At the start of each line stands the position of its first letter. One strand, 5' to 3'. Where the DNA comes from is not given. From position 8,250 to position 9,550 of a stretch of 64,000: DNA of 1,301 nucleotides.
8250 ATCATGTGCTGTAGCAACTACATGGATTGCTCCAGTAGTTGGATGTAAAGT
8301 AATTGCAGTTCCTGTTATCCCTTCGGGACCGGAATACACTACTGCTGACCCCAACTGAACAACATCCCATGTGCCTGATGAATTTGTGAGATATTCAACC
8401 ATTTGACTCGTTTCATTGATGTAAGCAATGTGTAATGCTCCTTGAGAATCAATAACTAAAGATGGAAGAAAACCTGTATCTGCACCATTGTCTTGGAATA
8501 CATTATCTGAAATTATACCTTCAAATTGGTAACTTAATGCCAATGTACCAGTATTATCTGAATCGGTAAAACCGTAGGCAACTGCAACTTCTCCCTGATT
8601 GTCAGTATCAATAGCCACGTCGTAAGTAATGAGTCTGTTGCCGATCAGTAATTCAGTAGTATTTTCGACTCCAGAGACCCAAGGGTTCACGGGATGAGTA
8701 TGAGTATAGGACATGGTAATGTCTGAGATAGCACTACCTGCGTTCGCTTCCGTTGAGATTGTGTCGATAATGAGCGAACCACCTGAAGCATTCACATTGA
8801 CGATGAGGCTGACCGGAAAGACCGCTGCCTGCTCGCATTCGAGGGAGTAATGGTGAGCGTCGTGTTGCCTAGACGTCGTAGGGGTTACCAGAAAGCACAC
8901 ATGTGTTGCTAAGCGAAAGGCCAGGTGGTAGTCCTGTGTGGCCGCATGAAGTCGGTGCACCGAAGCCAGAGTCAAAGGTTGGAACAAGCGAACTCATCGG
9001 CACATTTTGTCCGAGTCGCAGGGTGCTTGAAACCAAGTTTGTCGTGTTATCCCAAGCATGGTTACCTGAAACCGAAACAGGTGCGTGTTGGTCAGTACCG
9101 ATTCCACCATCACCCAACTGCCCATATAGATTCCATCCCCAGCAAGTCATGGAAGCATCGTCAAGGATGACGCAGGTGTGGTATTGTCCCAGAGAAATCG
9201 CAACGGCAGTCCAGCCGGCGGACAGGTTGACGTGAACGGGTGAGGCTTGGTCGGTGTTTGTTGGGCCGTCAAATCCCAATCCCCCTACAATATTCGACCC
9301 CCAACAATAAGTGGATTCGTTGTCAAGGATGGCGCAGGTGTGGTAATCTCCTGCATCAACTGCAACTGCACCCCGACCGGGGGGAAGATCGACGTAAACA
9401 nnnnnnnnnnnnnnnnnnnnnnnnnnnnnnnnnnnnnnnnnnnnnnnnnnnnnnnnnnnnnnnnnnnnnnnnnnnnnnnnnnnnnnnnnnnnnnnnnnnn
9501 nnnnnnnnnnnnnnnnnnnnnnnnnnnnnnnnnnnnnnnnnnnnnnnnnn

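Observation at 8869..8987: Single-base frameshift splits giant gene 1 exactly at the RCC1-to-Ig-like junction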

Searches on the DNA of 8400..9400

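Call 49: search_rna_families(source=window, start=8400, end=9400, threshold=evalue, max_evalue=1)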
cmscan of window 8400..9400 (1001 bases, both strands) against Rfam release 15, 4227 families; matches with E-value up to 1: 1.
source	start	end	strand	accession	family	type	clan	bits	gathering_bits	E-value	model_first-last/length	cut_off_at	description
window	8884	8989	+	RF00009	RNaseP_nuc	Gene; ribozyme;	CL00002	11.4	28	0.59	128-222/301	no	Nuclear RNase P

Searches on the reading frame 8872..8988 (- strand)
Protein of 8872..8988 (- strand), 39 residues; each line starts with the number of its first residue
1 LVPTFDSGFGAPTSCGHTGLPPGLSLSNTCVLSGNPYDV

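Call 12: search_protein_families(library=pfam, max_evalue=10, proteins=[window:8872-8988:-])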
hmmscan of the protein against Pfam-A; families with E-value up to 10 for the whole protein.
seq(39 aa): 1 family
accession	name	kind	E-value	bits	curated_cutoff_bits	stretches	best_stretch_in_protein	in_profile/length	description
PF05345.18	He_PIG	-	0.0014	19.5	24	1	10-37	36-66/96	Putative Ig domain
